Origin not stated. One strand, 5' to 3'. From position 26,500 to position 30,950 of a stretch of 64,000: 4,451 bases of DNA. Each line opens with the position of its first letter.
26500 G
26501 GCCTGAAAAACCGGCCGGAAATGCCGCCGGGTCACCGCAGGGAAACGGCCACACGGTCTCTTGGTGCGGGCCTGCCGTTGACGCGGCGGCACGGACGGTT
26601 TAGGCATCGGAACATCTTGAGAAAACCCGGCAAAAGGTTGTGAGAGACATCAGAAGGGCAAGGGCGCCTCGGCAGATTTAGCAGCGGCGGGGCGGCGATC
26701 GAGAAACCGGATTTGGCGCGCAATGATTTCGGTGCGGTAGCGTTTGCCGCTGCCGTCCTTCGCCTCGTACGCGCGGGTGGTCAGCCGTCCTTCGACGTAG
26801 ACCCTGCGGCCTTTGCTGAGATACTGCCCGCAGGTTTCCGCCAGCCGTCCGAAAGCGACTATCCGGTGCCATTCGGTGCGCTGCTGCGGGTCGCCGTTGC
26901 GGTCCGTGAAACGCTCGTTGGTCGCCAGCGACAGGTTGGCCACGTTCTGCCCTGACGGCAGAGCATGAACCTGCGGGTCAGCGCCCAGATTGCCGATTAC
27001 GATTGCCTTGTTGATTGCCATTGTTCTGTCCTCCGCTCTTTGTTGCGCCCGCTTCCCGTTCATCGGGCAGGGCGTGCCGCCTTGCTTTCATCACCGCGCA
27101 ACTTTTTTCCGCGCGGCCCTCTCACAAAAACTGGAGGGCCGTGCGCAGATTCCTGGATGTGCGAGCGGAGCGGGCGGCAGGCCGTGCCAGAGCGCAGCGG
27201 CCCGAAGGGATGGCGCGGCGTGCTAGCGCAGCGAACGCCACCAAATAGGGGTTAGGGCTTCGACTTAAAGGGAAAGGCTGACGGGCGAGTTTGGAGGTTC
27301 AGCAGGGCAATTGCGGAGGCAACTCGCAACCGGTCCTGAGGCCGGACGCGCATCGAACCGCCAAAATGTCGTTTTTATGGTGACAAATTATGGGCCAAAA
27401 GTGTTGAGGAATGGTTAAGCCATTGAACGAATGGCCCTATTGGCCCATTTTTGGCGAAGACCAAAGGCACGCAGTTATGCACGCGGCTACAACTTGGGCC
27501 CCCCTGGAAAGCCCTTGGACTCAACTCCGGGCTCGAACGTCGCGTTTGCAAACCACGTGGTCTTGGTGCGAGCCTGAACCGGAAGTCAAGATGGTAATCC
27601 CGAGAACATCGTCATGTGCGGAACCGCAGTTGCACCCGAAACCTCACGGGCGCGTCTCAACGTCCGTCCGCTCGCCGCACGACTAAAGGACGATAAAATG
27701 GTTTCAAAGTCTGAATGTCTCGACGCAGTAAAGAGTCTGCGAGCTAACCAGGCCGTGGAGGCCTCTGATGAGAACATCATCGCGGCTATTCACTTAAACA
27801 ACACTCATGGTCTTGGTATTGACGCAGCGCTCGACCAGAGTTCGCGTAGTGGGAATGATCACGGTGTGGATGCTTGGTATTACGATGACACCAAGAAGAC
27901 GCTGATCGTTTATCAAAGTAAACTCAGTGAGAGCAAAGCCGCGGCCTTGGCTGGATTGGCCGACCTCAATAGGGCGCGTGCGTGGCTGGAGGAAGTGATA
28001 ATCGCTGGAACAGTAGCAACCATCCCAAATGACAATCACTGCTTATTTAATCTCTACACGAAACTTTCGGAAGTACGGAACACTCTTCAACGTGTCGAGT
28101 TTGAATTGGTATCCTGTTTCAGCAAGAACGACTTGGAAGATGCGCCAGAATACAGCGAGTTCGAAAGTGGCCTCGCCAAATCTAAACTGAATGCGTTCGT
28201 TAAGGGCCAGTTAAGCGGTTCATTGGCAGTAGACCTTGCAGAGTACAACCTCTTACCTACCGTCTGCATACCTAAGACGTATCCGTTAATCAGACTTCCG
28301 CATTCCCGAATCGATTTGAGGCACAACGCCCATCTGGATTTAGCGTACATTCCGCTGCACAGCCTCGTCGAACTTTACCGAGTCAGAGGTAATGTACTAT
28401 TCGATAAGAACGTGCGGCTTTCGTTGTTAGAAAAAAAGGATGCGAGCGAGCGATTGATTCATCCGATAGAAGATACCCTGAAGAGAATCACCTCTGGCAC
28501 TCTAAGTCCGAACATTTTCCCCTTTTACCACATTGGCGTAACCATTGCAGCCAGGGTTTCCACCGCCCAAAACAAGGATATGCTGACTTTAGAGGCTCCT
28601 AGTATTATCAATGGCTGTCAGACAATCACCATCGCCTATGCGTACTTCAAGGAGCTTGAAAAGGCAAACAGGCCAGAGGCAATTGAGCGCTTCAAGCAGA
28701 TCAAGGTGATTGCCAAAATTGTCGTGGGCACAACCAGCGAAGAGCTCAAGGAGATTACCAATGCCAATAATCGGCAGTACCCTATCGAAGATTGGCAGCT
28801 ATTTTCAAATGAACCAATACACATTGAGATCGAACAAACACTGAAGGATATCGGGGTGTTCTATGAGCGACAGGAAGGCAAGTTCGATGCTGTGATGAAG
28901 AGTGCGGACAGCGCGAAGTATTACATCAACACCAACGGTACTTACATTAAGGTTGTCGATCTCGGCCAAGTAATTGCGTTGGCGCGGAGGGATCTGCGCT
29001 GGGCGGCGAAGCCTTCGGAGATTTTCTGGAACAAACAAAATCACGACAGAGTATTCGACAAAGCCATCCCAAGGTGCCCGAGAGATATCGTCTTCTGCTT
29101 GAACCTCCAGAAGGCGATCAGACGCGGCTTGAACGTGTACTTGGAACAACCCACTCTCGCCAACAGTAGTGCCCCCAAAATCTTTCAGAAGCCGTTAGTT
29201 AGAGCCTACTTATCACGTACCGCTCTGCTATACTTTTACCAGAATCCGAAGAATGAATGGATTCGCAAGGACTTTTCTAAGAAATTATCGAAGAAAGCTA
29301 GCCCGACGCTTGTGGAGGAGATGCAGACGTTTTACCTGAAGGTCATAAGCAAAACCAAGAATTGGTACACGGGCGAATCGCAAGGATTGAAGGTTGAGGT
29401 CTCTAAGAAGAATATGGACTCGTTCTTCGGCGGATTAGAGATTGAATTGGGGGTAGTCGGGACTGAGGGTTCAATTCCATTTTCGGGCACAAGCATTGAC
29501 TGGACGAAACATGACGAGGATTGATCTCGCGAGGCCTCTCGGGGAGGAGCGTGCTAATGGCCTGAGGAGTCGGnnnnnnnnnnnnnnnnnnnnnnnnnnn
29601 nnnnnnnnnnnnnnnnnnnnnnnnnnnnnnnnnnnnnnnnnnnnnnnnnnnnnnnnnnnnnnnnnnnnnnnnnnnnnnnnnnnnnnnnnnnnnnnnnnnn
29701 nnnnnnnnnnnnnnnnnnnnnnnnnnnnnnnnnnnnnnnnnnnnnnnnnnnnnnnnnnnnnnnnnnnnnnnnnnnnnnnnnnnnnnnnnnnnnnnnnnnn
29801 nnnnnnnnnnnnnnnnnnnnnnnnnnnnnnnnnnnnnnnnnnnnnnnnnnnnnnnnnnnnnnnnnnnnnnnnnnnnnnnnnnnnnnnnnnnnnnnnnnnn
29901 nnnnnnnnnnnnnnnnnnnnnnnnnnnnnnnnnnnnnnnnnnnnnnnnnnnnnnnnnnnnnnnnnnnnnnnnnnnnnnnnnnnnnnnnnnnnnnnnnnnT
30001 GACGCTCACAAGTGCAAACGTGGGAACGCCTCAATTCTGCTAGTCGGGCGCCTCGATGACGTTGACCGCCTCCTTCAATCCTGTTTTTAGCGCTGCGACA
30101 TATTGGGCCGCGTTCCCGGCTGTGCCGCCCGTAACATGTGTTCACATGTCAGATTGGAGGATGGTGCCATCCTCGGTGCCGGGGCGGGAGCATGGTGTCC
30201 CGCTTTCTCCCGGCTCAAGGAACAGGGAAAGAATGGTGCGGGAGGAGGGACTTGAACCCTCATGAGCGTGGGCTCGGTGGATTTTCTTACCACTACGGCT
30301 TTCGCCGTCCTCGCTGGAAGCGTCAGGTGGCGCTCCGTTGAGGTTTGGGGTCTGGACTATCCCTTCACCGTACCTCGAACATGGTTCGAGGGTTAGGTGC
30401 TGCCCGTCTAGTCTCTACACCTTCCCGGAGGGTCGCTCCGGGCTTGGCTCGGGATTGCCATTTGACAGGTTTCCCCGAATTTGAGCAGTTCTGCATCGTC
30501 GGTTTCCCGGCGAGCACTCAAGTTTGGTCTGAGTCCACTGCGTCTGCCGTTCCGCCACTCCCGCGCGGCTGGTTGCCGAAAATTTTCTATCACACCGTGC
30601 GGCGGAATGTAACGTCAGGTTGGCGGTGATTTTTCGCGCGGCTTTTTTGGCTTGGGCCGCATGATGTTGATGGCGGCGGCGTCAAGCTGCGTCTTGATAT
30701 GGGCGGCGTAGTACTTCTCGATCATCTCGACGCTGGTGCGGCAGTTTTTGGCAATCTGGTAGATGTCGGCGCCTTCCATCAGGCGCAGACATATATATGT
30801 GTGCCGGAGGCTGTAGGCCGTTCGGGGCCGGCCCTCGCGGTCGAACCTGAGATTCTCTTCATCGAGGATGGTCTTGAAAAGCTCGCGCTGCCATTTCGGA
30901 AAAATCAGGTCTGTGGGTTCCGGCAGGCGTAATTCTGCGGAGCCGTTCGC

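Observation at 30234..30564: Group I intron inside a tRNA-Leu(CAA) gene, next to an integrase within or at the edge of a mobile island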

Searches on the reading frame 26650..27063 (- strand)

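Call 9: search_protein_families(library=pfam, proteins=[window:26650-27063:-], max_evalue=0.001)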
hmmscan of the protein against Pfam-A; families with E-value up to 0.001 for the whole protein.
window:26650-27063:- (137 aa): 1 family
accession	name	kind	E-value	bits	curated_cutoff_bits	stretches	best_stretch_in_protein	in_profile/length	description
PF00436.31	SSB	-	6.8e-36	122.9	26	1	17-121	1-104/104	Single-strand binding protein family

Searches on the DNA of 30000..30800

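Call 4: search_rna_families(source=window, start=30000, end=30800, threshold=evalue, max_evalue=10, show_alignments=5)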
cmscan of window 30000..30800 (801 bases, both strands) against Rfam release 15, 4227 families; matches with E-value up to 10: 6.
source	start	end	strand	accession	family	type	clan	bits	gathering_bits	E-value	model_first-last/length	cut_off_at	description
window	30333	30541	-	RF00028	Intron_gpI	Intron;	-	45.8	50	2.4e-10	1-253/253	no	Group I catalytic intron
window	30276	30399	-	RF03000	LOOT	Gene; sRNA;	-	26.2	46.4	0.0089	1-121/121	no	LOOT RNA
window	30237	30299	-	RF00005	tRNA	Gene; tRNA;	CL00001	16.5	29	2.1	1-71/71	no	tRNA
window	30245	30261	+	RF04351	Plastid-psbl-rps4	Cis-reg;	-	14.3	68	6.7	9-25/53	no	Plastid-psbl-rps4 3UTR RNA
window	30645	30749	+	RF02463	Ms_AS-1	Gene; sRNA;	-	13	37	9.3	1-98/98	no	Mycobacterium sRNA Ms_AS-1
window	30125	30221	+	RF02038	SPRY4-IT1_1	Gene; lncRNA;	-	12.9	50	7.3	1-91/91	no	SPRY4-IT1 conserved region 1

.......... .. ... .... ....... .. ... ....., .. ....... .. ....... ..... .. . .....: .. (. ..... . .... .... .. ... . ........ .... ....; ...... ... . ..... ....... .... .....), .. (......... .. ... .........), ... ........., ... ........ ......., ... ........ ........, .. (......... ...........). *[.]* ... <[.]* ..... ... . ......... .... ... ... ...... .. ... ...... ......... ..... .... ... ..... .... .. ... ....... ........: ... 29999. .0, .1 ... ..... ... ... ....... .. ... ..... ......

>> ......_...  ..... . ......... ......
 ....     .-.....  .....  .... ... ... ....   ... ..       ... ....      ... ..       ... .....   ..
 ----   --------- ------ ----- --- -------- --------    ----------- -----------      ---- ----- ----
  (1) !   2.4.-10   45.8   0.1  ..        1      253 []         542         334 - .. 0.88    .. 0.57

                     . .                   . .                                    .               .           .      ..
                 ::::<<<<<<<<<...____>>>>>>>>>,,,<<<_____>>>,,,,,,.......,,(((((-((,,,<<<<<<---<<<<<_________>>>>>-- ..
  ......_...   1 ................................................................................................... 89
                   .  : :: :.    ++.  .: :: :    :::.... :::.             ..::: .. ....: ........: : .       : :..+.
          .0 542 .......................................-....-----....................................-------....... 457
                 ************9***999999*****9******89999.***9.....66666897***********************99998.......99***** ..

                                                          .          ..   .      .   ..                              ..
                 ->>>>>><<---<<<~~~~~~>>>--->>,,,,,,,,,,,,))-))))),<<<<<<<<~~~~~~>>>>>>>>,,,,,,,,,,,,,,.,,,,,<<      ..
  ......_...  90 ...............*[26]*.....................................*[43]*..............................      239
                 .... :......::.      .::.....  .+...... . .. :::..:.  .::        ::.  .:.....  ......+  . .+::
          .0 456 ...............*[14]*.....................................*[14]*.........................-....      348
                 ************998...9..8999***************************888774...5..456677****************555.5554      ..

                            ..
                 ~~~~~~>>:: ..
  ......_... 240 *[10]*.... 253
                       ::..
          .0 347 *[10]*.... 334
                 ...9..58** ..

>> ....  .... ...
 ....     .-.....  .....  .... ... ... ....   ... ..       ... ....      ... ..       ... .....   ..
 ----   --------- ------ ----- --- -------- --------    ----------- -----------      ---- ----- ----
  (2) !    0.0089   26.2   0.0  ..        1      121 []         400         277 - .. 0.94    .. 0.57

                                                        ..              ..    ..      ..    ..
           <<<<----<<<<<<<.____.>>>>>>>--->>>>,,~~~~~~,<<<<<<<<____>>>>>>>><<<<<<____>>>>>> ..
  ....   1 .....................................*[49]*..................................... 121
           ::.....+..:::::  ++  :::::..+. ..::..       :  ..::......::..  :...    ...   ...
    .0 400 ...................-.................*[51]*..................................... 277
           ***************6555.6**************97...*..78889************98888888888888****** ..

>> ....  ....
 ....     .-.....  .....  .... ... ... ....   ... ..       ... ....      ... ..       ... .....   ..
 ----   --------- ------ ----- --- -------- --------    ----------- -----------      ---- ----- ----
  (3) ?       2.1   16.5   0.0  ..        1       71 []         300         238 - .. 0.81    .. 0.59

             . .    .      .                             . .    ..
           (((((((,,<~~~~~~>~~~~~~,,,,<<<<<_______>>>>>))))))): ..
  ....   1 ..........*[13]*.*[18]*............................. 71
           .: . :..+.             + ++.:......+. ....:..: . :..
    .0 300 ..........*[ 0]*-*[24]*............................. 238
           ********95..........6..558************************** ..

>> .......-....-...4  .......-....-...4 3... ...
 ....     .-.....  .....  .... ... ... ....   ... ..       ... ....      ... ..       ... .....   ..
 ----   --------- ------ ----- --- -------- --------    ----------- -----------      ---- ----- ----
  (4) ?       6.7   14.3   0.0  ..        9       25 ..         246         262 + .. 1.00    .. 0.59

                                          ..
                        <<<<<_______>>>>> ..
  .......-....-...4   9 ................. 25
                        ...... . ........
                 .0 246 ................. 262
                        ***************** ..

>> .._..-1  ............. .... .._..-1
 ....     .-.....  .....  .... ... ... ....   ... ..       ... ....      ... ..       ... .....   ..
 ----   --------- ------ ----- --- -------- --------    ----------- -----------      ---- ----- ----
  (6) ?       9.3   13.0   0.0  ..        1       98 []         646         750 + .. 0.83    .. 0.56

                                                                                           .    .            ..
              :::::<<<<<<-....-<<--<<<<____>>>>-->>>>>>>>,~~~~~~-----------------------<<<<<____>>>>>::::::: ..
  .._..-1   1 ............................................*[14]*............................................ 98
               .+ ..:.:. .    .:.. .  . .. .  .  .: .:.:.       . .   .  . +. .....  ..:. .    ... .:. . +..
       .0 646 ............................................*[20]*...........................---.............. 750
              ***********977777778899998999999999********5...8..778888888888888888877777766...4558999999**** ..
